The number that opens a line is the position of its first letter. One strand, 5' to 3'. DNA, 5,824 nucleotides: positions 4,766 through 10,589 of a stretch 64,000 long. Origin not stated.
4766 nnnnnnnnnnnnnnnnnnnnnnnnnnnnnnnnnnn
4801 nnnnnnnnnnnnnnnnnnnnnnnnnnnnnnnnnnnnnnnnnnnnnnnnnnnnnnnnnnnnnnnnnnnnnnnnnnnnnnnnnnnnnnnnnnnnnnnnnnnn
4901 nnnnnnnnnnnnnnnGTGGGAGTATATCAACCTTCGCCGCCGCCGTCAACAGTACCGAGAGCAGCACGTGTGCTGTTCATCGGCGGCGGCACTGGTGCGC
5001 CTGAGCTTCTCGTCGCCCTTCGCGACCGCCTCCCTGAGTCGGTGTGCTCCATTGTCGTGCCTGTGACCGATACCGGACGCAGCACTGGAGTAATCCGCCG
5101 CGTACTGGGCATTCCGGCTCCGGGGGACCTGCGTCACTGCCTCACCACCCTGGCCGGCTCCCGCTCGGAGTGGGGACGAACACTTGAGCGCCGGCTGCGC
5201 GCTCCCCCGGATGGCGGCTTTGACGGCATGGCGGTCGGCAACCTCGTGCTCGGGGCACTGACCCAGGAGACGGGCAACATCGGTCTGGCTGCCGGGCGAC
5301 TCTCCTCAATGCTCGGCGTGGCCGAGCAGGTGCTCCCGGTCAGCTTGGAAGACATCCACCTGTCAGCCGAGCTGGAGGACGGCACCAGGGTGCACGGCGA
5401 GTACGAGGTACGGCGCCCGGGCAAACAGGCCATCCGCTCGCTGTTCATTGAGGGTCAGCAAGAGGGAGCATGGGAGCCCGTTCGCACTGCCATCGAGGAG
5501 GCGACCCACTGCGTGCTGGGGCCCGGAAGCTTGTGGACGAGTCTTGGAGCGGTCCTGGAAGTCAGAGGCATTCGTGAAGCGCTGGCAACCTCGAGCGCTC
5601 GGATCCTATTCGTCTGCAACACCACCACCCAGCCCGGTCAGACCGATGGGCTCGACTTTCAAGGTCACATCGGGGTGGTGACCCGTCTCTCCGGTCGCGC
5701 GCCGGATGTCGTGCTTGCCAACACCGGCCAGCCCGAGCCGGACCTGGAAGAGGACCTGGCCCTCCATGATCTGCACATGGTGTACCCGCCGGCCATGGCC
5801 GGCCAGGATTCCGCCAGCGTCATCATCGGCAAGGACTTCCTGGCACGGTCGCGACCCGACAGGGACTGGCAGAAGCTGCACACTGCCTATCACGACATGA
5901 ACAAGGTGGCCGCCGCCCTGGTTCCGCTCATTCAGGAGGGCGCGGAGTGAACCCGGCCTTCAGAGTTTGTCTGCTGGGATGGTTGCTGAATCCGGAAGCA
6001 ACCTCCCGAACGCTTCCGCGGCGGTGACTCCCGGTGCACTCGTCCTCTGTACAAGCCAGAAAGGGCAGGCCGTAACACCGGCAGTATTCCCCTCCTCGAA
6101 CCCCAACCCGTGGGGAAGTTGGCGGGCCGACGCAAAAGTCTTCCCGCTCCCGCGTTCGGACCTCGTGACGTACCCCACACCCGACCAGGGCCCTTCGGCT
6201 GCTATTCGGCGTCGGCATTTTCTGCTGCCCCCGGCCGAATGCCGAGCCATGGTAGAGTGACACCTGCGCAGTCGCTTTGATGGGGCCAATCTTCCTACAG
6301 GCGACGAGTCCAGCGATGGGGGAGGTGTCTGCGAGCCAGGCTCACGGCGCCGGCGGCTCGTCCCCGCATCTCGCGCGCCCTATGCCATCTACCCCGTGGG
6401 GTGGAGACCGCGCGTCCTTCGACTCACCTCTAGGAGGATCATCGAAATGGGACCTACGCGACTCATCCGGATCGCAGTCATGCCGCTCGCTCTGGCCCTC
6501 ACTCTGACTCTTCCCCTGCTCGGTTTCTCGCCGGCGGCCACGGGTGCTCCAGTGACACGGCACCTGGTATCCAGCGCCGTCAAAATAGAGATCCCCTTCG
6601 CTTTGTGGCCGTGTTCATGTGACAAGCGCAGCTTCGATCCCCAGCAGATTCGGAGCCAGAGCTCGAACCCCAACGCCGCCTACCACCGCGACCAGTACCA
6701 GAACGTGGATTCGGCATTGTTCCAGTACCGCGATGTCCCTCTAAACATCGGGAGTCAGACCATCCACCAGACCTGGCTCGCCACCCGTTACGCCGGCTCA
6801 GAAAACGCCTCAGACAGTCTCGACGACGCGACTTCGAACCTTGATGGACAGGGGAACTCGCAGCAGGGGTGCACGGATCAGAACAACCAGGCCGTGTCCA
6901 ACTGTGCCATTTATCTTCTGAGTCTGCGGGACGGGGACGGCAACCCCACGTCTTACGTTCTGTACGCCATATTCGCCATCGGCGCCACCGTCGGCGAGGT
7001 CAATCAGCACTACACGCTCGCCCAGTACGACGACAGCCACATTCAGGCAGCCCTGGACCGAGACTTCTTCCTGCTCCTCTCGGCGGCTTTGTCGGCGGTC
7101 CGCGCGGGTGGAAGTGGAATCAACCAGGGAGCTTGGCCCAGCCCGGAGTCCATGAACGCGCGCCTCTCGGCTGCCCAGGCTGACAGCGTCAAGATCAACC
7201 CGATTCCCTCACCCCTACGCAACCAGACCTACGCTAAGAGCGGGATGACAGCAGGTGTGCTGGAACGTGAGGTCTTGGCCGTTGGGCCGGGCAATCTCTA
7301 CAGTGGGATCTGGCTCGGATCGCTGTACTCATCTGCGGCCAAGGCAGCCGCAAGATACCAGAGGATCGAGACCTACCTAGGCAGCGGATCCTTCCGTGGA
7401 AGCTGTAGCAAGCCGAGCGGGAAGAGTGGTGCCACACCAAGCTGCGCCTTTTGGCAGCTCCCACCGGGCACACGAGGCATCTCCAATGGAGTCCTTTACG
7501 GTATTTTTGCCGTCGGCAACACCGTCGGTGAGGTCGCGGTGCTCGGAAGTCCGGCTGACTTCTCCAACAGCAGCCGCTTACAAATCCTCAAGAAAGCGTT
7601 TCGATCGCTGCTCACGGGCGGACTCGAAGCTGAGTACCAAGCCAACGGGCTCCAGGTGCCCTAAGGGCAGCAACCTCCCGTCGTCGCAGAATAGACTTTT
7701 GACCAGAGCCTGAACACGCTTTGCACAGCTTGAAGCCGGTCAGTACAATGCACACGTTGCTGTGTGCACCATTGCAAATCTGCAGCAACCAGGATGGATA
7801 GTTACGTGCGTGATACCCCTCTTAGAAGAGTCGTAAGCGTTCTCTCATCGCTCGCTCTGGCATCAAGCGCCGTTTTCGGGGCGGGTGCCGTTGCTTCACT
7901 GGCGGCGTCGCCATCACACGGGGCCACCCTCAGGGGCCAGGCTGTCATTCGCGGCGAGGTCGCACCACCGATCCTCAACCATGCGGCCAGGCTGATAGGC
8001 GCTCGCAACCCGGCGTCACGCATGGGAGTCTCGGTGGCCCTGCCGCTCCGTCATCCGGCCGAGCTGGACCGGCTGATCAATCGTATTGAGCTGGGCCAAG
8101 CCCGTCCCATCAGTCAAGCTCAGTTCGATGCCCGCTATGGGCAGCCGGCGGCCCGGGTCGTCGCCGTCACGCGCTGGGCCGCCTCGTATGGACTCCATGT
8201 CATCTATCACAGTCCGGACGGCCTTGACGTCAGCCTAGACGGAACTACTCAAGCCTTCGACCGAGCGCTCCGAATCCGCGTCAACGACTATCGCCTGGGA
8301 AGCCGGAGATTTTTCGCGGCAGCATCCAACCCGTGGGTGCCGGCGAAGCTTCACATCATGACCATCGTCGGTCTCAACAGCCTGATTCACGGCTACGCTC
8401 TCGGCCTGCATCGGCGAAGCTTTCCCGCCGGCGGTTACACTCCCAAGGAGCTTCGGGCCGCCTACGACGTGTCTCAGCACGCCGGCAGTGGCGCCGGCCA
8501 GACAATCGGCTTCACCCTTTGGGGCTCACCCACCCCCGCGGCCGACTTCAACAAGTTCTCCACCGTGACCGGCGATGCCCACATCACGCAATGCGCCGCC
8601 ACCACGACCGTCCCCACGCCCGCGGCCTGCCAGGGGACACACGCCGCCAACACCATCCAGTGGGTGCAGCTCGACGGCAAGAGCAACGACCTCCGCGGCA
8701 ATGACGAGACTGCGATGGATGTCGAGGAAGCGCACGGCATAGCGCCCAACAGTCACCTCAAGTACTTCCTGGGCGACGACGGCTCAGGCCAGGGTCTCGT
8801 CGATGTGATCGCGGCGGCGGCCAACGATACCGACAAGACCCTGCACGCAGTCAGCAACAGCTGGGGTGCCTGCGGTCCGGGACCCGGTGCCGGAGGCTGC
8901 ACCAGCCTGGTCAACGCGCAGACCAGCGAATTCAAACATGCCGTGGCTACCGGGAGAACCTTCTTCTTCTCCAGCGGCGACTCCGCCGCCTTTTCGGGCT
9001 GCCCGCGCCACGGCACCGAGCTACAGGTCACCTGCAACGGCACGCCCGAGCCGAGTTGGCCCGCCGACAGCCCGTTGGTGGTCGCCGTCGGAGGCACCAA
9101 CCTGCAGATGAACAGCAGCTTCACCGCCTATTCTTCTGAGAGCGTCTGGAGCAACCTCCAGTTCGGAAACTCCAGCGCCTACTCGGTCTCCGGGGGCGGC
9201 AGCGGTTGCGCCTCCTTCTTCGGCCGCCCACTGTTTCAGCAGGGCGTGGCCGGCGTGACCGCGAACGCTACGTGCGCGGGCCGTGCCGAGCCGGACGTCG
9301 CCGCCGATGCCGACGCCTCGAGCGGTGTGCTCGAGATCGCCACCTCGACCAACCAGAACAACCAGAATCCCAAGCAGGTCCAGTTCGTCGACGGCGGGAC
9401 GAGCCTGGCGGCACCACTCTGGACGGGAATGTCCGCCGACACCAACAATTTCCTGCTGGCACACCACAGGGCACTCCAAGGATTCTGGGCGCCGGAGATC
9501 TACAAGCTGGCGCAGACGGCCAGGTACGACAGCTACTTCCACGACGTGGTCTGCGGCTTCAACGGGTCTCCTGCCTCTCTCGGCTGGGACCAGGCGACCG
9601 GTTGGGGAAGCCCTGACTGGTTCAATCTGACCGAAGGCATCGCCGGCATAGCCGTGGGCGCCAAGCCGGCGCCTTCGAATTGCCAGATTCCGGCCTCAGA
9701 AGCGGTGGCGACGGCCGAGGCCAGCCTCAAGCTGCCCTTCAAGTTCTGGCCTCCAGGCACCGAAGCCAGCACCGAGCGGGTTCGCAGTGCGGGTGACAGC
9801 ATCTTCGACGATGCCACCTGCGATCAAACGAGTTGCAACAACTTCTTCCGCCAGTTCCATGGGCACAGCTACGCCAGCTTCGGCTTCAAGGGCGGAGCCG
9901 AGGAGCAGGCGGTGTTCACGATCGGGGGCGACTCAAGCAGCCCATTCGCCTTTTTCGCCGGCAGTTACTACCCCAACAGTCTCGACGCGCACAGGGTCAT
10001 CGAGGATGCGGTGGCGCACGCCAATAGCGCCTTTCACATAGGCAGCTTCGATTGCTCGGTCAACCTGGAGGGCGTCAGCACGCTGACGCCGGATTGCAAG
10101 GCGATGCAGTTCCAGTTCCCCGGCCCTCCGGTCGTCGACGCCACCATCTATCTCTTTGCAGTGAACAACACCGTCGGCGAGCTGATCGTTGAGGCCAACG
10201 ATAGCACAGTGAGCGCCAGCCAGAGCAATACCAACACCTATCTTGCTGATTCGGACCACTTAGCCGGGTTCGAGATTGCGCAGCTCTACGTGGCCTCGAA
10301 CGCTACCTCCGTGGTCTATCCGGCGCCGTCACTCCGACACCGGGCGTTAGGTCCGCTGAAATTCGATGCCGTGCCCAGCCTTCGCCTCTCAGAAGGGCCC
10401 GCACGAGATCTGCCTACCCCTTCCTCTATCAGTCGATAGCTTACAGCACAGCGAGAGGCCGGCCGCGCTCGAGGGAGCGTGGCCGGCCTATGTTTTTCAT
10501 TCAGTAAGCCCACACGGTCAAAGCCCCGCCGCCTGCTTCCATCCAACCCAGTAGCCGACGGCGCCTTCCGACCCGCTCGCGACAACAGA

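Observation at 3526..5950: Divergent pair of YvcK (gluconeogenesis-factor) paralogs, one membrane-anchored with a degenerate ligand loop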

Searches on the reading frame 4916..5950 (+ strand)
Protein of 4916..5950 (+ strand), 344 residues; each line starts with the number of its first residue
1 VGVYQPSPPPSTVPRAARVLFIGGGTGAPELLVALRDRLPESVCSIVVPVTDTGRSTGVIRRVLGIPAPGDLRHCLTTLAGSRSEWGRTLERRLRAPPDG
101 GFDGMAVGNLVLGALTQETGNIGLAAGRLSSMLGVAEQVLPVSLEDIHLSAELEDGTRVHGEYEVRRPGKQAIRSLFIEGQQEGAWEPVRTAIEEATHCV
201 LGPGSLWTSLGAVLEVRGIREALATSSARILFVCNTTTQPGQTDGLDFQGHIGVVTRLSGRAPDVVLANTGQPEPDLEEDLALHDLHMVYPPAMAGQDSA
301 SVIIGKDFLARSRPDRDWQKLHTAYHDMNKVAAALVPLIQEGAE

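Call 3: search_protein_families(library=pfam, proteins=[window:4916-5950:+], max_evalue=0.01)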
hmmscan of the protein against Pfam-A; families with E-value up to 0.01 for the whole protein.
window:4916-5950:+ (344 aa): 1 family
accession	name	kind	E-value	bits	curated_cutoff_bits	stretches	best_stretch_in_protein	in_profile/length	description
PF01933.23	CofD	-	2.3e-63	214.6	30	1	19-280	1-261/290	2-phospho-L-lactate transferase CofD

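Call 4: search_protein_families(library=ncbifam, proteins=[window:4916-5950:+], max_evalue=0.01)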
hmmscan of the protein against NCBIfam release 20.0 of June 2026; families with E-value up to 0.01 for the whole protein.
window:4916-5950:+ (344 aa): 3 families
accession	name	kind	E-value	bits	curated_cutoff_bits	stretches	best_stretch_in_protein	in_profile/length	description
TIGR01826.1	CofD_related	subfamily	3.3e-61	207.4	196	1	19-337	1-307/310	uridine diphosphate-N-acetylglucosamine-binding protein YvcK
TIGR04357.1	CofD_rel_GAK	hypoth_equivalog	4.8e-18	65.7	340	2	102-247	133-289/368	GAK system CofD-like protein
TIGR01819.1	F420_cofD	equivalog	2.1e-10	40.1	257.45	1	126-226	114-219/301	2-phospho-L-lactate transferase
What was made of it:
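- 4970..5950 (+): Soluble YvcK-family paralog, 326 aa from GTG 4970 (longest ORF from GTG 4916, 344 aa). It has GGGTG (4982-4996) and D52-T53 in 'DTGRS', and YHD (5888-5896) where the family has RHD. PF01933 scores 215 bits; TIGR01826 scores 207 against a cut-off of 196 (calls 3, 4).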

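Call 7: search_solved_structures(query=window:4916-5950:+, max_evalue=0.01, show_alignments=2)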
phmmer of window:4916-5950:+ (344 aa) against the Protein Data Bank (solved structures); distinct sequences matched with E-value up to 0.01: 6.
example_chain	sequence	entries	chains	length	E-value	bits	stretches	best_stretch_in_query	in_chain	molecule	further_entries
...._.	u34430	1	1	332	8.7e-44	153.1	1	18-262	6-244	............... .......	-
2o2z_A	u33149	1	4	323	5.9e-38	134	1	18-260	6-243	hypothetical protein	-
2hzb_A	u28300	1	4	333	9e-38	133.4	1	18-260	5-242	Hypothetical UPF0052 protein BH3568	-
2p0y_A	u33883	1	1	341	1.6e-37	132.5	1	17-277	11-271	Hypothetical protein lp_0780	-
2q7x_A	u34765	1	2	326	1.8e-28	102.8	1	16-271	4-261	UPF0052 protein SP_1565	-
3c3d_A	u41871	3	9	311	1.2e-10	44.1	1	21-225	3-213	2-phospho-L-lactate transferase | LPPG:FO 2-phospho-L-lactate transferase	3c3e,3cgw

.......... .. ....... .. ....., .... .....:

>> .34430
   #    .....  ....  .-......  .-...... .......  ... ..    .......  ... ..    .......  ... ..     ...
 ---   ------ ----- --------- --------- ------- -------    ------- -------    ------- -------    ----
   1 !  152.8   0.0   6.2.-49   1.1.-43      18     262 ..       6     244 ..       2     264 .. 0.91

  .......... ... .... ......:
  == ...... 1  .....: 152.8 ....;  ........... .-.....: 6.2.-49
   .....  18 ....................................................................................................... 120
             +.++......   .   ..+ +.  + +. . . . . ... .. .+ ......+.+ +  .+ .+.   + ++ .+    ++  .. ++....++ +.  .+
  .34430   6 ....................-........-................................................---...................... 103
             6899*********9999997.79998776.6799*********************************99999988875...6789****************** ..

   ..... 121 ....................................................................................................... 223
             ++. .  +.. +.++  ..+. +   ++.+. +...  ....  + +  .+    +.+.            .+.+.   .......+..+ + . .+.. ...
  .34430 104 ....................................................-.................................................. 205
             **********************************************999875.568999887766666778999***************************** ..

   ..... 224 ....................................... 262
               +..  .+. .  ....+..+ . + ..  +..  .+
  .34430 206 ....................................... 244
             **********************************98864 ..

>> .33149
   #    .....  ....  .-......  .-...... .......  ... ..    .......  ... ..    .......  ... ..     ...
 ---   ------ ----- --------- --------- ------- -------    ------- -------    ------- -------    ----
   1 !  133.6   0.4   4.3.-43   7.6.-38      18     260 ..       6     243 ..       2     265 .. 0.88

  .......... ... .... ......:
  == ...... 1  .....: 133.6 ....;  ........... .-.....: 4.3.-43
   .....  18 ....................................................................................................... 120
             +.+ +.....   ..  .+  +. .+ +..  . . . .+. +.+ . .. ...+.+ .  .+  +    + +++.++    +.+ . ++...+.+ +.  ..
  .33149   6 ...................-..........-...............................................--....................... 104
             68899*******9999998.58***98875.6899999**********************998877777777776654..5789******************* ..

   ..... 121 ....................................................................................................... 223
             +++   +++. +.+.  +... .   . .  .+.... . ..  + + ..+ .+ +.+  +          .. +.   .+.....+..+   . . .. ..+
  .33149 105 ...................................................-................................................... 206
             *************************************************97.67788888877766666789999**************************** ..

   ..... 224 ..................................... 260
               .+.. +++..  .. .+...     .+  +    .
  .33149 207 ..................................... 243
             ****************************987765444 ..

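Call 72: list_cluster_members(proteins=[window:4970-5947:+, window:2246-3517:-])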
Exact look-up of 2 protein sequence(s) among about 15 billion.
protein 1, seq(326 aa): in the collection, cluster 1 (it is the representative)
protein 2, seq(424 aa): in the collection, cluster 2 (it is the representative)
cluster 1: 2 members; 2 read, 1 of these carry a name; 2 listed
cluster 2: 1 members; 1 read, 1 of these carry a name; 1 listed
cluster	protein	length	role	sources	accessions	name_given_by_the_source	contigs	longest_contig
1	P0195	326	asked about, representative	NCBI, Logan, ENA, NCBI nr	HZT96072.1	MAG TPA: gluconeogenesis factor YvcK family protein [Chloroflexota bacterium] | gluconeogenesis factor YvcK family protein [Chloroflexota bacterium]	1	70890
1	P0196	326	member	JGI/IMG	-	-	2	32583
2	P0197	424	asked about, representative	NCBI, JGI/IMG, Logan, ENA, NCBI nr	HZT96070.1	MAG TPA: putative sugar nucleotidyl transferase [Chloroflexota bacterium] | putative sugar nucleotidyl transferase [Chloroflexota bacterium]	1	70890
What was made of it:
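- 4970..5950 (+): HZT96072.1 is 326 aa (call 72).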

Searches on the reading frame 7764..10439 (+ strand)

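Call 38: search_protein_families(library=pfam, proteins=[window:7764-10439:+], max_evalue=0.00001)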
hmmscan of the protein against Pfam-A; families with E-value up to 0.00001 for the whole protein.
window:7764-10439:+ (891 aa): 2 families
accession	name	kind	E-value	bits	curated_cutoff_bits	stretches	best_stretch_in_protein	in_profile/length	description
PF09286.16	Pro-kuma_activ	-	1.7e-12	48.2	23.5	1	79-206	7-142/143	Pro-kumamolisin, activation domain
PF00082.27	Peptidase_S8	-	1.1e-08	35.2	21.8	1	291-562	57-255/288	Subtilase family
